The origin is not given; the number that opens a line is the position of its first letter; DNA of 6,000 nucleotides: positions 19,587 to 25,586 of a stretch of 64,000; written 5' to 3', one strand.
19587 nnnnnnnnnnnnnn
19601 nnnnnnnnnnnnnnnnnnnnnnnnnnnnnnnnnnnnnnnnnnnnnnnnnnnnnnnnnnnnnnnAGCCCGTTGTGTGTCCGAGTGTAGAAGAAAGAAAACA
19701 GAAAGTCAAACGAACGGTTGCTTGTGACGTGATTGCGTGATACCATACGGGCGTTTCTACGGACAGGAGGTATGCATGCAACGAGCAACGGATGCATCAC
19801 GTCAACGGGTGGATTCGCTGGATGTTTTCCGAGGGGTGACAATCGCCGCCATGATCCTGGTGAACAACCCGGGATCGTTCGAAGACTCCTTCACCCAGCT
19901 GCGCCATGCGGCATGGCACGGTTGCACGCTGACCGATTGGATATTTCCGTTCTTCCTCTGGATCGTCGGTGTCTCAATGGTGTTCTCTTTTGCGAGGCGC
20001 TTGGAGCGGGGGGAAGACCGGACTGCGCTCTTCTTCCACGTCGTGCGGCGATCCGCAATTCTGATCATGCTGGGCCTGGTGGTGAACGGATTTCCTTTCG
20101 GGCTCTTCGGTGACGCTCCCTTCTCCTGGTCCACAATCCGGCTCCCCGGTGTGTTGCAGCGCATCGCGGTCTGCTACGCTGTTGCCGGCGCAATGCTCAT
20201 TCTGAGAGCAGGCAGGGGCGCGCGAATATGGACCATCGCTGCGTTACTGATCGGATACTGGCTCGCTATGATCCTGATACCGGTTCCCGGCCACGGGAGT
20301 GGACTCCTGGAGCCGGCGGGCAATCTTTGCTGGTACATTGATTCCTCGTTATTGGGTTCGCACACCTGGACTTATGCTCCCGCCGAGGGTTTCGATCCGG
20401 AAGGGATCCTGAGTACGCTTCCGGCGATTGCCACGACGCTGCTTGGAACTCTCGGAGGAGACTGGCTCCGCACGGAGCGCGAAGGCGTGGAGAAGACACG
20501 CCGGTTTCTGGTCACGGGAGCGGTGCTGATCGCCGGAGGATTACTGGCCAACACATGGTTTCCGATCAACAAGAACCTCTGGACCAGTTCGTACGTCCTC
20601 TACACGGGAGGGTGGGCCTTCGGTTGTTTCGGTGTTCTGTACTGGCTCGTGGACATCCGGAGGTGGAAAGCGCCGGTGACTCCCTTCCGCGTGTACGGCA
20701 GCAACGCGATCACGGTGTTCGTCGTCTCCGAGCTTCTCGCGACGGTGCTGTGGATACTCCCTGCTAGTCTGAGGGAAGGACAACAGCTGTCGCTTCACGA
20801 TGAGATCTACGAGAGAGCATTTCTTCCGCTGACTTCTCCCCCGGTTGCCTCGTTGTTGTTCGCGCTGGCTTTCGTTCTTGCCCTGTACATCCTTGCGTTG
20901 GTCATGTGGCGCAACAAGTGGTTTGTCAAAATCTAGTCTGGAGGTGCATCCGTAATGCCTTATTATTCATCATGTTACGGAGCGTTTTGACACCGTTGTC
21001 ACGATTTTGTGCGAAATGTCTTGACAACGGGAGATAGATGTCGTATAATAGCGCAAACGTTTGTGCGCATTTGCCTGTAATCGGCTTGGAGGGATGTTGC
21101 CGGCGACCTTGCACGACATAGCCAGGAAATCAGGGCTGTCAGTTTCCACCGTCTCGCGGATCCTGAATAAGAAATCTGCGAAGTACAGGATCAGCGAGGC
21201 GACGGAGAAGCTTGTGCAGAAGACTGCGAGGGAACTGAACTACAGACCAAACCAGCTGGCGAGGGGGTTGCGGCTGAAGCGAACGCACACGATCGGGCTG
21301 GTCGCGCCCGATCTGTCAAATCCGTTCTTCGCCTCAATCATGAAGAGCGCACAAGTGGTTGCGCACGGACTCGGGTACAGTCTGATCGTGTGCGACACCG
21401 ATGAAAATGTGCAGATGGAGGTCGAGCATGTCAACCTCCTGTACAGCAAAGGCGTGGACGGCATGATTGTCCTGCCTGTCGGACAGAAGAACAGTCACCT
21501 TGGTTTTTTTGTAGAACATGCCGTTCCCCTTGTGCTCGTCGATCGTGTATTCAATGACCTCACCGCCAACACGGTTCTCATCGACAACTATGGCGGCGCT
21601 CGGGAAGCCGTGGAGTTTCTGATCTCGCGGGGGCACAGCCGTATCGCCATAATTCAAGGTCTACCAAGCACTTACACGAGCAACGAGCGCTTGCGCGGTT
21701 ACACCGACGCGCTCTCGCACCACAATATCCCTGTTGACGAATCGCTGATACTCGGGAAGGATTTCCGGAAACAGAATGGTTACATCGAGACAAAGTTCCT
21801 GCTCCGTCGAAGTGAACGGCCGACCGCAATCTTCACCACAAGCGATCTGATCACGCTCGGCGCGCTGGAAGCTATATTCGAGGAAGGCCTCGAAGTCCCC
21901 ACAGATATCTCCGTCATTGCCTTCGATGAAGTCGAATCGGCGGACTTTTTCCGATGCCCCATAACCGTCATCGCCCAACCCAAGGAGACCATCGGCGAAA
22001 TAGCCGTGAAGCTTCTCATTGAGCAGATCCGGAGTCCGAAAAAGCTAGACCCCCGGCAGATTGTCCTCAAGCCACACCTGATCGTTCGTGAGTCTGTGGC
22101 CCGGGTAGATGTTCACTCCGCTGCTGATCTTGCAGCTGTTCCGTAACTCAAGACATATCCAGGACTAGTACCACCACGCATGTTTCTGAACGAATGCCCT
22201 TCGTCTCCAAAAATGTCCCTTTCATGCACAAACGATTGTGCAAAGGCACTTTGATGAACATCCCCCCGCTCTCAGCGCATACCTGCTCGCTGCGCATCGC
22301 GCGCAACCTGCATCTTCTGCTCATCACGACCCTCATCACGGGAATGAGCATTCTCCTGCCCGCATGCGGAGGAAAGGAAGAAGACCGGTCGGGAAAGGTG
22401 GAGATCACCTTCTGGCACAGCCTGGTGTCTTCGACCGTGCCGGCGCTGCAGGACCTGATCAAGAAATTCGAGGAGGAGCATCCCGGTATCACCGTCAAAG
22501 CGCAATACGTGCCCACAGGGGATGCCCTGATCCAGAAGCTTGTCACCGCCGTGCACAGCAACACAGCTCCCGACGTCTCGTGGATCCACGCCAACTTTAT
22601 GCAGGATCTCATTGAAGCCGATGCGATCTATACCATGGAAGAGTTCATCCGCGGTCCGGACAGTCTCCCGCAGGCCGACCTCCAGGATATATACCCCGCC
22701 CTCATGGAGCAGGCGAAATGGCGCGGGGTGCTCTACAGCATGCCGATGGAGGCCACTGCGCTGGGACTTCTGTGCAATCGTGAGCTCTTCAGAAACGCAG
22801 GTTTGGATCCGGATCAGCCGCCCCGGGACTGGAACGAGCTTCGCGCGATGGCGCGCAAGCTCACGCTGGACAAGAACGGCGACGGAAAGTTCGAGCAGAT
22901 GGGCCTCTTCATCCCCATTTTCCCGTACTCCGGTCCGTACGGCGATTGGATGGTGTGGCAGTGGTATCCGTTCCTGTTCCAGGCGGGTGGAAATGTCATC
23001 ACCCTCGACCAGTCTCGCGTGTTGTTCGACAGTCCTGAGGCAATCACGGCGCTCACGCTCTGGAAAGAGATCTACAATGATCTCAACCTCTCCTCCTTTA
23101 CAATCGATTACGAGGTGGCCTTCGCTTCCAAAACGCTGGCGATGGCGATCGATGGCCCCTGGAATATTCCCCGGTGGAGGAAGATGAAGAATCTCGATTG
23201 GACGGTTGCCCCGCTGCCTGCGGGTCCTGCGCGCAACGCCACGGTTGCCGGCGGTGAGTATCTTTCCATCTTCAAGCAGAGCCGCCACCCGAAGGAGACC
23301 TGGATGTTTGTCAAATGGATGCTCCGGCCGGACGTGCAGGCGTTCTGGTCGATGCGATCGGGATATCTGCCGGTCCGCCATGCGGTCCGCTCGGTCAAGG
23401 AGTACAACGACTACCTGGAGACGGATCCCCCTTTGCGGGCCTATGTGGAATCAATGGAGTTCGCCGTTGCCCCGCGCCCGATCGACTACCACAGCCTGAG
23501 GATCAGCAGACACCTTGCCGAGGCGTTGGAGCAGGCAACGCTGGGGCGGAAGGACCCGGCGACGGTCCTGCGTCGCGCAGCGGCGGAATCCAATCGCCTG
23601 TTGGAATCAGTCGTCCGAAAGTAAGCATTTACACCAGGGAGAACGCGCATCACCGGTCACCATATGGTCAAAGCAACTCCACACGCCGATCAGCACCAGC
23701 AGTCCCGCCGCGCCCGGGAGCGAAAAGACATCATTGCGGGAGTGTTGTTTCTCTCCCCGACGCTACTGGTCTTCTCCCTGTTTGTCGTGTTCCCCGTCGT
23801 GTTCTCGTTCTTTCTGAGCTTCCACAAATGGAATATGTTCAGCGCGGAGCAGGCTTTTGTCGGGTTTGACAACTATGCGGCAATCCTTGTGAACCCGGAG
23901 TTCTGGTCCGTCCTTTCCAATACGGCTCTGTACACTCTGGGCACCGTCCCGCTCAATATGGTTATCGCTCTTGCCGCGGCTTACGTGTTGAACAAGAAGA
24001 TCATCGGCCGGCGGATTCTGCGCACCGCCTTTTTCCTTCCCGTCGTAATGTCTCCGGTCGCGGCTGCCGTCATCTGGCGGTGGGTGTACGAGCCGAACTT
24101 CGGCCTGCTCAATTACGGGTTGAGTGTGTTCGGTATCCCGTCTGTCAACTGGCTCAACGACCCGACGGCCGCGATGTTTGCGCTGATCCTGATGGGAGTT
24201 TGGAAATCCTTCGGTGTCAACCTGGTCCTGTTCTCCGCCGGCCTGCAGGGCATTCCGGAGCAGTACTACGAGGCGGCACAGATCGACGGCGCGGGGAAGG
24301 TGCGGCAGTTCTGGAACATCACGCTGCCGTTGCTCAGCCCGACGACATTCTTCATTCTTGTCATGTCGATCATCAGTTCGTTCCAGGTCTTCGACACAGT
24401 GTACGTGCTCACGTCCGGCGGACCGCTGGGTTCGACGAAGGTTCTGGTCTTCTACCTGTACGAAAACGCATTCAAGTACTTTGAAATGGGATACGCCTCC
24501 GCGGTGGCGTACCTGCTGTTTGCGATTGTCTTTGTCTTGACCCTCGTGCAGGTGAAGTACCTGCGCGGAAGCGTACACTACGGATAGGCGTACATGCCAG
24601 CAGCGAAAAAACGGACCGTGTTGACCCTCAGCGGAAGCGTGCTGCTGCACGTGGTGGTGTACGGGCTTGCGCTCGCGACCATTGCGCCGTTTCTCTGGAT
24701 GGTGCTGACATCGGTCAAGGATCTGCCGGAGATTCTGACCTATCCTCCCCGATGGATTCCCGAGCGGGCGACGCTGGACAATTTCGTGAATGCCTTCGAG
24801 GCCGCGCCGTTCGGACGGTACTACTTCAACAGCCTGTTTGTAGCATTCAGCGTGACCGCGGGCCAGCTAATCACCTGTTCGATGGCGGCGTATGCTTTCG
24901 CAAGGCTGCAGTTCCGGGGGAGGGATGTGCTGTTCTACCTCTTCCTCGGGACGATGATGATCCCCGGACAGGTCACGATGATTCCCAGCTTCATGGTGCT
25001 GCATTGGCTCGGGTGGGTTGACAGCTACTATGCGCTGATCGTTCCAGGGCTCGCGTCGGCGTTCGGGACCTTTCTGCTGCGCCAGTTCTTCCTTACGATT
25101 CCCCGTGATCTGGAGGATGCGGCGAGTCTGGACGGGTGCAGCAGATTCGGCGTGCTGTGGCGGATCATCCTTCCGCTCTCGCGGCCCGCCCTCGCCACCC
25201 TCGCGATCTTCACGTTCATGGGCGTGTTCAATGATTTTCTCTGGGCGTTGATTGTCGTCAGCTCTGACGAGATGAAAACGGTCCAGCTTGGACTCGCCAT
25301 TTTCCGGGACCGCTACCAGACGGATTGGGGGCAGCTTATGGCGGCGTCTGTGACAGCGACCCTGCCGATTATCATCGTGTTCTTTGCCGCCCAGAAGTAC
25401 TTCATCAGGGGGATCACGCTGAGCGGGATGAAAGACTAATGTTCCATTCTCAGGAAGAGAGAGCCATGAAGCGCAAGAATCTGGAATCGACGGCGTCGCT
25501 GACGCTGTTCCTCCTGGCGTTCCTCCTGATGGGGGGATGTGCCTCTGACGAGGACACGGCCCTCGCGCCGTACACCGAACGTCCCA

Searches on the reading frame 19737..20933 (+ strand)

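Call 15: search_protein_families(library=pfam, proteins=[window:19737-20933:+], max_evalue=0.001)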
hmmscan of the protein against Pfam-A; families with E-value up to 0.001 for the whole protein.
window:19737-20933:+ (399 aa): 1 family
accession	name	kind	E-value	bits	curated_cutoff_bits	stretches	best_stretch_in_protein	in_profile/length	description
PF07786.18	HGSNAT_cat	-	1.5e-08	34.9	22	1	24-247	1-187/222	Heparan-alpha-glucosaminide N-acetyltransferase, catalytic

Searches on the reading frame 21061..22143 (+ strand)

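Call 15: search_protein_families(library=pfam, proteins=[window:21061-22143:+], max_evalue=0.001)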
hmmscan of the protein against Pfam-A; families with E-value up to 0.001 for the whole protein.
window:21061-22143:+ (361 aa): 5 families
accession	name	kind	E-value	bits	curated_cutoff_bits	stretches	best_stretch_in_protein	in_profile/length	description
PF13377.12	Peripla_BP_3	-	2e-35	122.7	26.5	1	184-346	1-167/167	Periplasmic binding protein-like domain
PF00532.27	Peripla_BP_1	-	4.7e-32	112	22.2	1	75-326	1-262/281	Periplasmic binding proteins and sugar binding domain of LacI family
PF00356.27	LacI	-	3e-15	56.2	27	1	16-64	1-46/46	Bacterial regulatory proteins, lacI family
PF13407.12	Peripla_BP_4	-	2.4e-14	54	35.1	1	78-289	1-217/258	Periplasmic binding protein domain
PF09339.16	HTH_IclR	-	0.00057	20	22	0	14-36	18-40/52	IclR helix-turn-helix domain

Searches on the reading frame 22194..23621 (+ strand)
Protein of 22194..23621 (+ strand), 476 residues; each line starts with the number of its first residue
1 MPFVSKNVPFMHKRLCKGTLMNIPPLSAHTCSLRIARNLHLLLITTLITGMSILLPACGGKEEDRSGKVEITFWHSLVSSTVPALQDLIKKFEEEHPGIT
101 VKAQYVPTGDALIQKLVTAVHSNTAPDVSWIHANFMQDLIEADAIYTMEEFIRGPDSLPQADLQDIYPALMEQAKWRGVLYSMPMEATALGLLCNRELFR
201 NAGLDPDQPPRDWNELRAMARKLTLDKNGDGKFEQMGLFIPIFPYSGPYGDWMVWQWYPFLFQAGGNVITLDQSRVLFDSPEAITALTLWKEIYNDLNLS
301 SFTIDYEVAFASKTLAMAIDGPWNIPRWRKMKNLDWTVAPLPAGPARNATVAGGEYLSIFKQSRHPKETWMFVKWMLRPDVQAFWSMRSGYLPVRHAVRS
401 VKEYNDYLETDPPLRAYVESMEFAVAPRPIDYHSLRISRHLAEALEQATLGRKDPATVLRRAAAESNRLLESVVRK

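Call 15: search_protein_families(library=pfam, proteins=[window:22194-23621:+], max_evalue=0.001)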
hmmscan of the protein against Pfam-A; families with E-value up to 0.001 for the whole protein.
window:22194-23621:+ (476 aa): 3 families
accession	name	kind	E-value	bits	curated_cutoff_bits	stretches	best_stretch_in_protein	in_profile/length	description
PF01547.30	SBP_bac_1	-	6.8e-41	141.7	26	1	80-383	3-307/307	Bacterial extracellular solute-binding protein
PF13416.11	SBP_bac_8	-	3e-39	135.9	27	1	88-407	2-274/279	Bacterial extracellular solute-binding protein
PF13531.11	SBP_bac_11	-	1.9e-05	25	25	1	80-146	8-69/227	Bacterial extracellular solute-binding protein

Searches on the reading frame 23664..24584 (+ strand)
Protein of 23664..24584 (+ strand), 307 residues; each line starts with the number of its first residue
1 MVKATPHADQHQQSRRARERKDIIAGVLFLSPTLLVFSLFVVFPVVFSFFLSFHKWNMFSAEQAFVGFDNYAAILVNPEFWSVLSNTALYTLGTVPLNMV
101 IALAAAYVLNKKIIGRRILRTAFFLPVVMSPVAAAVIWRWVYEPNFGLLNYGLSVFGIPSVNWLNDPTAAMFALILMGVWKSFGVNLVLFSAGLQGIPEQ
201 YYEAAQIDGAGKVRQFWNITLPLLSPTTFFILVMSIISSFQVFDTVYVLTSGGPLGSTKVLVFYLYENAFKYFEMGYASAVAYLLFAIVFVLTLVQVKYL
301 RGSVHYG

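Call 15: search_protein_families(library=pfam, proteins=[window:23664-24584:+], max_evalue=0.001)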
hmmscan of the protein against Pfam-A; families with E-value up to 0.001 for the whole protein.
window:23664-24584:+ (307 aa): 1 family
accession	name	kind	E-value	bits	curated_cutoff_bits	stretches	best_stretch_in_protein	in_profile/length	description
PF00528.27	BPD_transp_1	-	3.4e-19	69.7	26.4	1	100-293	3-172/184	Binding-protein-dependent transport system inner membrane component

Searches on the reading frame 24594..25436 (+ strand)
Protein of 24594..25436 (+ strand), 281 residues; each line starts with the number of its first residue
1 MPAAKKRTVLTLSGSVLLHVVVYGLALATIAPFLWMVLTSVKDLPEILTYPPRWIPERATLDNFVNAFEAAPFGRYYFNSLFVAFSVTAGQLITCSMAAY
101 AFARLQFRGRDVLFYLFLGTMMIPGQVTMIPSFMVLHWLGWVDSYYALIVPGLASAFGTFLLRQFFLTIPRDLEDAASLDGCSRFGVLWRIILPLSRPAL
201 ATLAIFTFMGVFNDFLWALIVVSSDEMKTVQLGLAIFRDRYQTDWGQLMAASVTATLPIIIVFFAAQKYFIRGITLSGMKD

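Call 15: search_protein_families(library=pfam, proteins=[window:24594-25436:+], max_evalue=0.001)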
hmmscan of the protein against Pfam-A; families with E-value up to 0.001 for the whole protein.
window:24594-25436:+ (281 aa): 1 family
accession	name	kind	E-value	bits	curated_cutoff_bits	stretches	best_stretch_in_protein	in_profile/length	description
PF00528.27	BPD_transp_1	-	2.5e-21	76.7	26.4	1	99-274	9-182/184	Binding-protein-dependent transport system inner membrane component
